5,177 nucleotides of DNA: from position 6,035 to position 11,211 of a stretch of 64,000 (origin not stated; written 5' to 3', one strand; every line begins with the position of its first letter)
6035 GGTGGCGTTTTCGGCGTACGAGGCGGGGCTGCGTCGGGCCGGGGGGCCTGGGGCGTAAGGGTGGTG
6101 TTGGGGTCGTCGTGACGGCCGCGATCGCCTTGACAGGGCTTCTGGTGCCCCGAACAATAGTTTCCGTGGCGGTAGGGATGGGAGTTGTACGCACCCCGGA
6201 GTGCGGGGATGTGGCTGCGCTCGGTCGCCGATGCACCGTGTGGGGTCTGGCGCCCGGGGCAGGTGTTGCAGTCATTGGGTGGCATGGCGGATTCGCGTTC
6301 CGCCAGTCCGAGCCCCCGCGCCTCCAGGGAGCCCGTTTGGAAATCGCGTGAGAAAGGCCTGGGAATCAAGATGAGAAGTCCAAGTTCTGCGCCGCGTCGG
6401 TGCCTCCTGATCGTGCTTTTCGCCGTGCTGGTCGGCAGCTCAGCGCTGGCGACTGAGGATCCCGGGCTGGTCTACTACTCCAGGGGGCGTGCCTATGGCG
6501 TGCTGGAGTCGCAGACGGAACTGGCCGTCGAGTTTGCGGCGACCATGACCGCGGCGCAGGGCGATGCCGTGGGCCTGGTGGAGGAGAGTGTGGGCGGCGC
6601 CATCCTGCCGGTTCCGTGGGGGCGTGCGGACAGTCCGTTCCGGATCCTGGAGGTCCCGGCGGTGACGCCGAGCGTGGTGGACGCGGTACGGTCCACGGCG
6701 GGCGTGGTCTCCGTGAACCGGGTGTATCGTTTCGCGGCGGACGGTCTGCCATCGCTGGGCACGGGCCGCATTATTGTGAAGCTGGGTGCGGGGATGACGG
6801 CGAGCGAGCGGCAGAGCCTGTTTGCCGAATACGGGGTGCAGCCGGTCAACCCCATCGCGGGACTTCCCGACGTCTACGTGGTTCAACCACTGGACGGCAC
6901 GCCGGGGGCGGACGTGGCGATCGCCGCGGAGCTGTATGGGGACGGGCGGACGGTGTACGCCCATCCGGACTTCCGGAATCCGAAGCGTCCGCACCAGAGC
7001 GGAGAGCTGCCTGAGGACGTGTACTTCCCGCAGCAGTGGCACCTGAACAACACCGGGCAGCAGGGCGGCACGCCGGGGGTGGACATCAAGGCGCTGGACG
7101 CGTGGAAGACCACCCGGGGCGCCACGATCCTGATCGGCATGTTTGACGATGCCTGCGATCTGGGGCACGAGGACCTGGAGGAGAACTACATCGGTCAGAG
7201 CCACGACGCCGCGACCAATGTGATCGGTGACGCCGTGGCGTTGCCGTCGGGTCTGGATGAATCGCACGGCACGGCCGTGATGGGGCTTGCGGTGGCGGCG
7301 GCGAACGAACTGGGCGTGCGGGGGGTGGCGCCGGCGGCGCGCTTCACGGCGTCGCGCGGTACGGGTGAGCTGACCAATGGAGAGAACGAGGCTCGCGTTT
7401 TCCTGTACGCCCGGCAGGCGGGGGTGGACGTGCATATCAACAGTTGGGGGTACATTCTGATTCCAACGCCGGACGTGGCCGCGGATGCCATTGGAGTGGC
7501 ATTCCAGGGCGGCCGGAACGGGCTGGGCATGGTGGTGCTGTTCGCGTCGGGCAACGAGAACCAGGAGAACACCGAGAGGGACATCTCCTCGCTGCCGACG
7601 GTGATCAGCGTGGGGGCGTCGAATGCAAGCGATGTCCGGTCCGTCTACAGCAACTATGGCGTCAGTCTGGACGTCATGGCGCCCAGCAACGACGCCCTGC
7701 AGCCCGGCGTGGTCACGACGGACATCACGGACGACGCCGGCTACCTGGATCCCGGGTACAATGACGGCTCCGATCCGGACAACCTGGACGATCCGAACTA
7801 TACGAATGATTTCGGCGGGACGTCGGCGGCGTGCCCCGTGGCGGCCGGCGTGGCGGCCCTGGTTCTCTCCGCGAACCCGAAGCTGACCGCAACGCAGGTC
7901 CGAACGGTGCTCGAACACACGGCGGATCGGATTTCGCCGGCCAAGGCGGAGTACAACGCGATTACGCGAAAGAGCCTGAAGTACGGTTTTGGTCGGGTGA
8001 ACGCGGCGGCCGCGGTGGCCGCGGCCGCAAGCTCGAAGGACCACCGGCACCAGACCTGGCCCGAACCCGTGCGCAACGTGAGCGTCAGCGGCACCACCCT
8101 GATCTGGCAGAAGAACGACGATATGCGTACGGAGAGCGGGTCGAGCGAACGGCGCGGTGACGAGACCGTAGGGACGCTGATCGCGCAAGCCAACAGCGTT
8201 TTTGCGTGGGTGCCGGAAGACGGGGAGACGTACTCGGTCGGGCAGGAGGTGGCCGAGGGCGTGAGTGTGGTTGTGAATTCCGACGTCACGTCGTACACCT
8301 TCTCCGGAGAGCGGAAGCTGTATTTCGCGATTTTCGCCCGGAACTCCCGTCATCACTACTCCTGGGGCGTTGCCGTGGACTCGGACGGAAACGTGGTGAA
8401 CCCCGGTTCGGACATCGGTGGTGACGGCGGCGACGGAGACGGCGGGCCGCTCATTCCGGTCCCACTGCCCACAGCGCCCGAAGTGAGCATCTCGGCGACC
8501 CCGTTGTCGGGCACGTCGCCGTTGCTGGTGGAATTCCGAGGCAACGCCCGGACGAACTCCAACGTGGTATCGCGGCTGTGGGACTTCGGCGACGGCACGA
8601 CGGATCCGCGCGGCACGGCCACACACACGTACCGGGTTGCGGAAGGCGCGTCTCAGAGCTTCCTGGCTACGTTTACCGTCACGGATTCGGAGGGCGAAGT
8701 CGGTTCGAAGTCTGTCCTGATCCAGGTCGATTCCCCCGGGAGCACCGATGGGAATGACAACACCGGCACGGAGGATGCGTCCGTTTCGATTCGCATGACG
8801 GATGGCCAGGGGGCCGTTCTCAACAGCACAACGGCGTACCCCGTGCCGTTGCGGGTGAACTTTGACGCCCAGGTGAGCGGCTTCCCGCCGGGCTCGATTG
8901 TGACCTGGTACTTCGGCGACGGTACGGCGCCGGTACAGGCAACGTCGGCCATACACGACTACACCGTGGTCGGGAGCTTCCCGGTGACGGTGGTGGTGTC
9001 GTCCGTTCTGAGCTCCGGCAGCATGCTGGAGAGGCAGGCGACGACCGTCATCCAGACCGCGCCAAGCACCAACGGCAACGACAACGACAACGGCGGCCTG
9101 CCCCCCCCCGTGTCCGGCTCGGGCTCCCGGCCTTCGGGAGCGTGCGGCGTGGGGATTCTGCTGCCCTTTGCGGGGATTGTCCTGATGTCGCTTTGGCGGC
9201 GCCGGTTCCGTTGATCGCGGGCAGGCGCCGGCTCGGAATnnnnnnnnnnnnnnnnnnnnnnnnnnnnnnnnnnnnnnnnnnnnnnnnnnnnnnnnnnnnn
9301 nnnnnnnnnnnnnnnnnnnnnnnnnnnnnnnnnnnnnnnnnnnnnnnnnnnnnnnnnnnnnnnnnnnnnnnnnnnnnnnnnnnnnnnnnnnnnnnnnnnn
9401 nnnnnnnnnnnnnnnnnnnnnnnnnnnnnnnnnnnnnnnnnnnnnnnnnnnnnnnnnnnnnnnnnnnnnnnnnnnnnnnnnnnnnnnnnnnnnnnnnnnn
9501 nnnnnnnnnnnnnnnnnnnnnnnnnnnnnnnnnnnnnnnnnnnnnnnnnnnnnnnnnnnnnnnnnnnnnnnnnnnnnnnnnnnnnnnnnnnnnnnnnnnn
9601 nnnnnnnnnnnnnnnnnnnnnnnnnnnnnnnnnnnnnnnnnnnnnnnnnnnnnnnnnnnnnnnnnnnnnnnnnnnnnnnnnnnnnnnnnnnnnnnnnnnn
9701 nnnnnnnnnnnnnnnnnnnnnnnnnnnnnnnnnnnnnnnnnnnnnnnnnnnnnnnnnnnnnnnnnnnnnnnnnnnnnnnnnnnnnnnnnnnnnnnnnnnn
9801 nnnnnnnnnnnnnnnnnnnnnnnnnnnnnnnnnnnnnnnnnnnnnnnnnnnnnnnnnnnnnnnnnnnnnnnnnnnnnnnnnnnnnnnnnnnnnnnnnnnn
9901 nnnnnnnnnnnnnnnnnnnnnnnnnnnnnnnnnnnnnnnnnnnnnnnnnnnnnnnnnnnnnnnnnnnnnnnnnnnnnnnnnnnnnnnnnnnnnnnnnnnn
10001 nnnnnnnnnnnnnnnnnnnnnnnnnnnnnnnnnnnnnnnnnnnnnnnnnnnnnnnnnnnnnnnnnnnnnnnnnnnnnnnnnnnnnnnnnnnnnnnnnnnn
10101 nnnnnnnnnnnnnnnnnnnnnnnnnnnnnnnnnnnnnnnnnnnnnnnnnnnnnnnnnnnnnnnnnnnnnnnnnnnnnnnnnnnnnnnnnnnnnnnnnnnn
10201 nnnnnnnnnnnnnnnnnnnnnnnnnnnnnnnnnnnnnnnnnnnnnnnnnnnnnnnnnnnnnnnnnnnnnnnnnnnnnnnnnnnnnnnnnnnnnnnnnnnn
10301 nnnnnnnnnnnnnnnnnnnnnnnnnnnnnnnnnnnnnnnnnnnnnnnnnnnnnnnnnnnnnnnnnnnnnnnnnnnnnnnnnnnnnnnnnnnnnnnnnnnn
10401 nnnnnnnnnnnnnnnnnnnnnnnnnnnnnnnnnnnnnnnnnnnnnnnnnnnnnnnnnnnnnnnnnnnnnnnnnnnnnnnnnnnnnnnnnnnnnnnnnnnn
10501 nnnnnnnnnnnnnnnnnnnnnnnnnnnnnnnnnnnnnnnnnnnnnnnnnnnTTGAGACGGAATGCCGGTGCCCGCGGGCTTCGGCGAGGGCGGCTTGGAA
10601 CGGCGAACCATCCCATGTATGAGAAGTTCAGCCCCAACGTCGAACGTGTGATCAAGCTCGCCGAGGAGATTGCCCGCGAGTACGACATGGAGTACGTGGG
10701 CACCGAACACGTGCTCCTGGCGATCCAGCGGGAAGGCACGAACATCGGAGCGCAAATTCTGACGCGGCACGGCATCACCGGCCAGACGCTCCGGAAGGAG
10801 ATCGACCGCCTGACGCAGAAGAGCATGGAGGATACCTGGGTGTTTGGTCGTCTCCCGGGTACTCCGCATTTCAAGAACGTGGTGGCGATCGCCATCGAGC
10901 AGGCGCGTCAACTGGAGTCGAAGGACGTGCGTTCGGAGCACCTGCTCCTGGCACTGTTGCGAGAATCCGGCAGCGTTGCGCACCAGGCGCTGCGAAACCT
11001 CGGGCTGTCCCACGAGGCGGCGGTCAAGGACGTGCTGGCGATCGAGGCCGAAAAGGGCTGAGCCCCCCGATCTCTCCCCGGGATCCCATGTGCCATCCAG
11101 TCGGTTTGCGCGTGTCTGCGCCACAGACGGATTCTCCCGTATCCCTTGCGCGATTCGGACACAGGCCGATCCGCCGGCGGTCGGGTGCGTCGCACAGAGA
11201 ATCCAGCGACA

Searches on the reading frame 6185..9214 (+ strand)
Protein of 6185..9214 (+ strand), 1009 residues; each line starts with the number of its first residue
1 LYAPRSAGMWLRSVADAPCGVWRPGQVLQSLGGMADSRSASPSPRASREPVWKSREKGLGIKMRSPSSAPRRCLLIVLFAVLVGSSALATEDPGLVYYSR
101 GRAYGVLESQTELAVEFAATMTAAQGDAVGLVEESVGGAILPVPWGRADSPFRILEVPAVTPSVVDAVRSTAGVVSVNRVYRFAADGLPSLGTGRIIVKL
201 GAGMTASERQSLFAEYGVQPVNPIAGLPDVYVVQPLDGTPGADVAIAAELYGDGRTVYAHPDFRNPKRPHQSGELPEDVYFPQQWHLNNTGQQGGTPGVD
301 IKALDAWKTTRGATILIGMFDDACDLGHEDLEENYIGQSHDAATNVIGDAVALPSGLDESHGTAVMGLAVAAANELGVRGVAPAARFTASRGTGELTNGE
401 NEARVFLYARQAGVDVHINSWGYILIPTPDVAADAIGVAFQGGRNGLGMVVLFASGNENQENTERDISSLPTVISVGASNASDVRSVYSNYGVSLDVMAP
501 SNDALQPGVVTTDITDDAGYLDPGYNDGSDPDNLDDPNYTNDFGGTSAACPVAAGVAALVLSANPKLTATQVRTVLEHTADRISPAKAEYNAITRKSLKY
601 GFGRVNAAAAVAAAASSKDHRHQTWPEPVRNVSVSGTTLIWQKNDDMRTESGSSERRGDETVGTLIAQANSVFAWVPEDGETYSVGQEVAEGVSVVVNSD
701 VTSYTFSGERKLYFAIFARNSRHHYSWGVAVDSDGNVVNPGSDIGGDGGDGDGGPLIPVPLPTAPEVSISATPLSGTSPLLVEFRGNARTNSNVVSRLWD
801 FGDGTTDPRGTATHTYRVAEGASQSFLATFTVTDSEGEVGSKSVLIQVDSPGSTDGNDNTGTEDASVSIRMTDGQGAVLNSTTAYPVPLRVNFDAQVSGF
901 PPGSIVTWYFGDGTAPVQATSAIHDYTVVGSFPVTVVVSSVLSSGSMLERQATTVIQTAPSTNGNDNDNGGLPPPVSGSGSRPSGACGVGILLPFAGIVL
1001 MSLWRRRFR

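Call 39: search_protein_families(library=pfam, proteins=[window:6185-9214:+])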
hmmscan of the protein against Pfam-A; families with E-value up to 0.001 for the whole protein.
window:6185-9214:+ (1009 aa): 3 families
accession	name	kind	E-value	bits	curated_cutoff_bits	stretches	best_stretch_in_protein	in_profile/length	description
PF00082.27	Peptidase_S8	-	4.3e-36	125.1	21.8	1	313-603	2-288/288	Subtilase family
PF18911.6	PKD_4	-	1.7e-14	54.1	27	2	764-842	3-79/85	PKD domain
PF00801.26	PKD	-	3.4e-13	49.8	23.5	2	884-944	10-71/80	PKD domain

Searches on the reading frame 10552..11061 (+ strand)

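Call 39: search_protein_families(library=pfam, proteins=[window:10552-11061:+])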
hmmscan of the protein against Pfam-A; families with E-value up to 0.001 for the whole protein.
window:10552-11061:+ (169 aa): 1 family
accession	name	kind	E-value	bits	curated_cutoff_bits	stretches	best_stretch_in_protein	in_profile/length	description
PF02861.25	Clp_N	-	1.3e-23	83.4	20.7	2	37-87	1-51/53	Clp amino terminal domain, pathogenicity island component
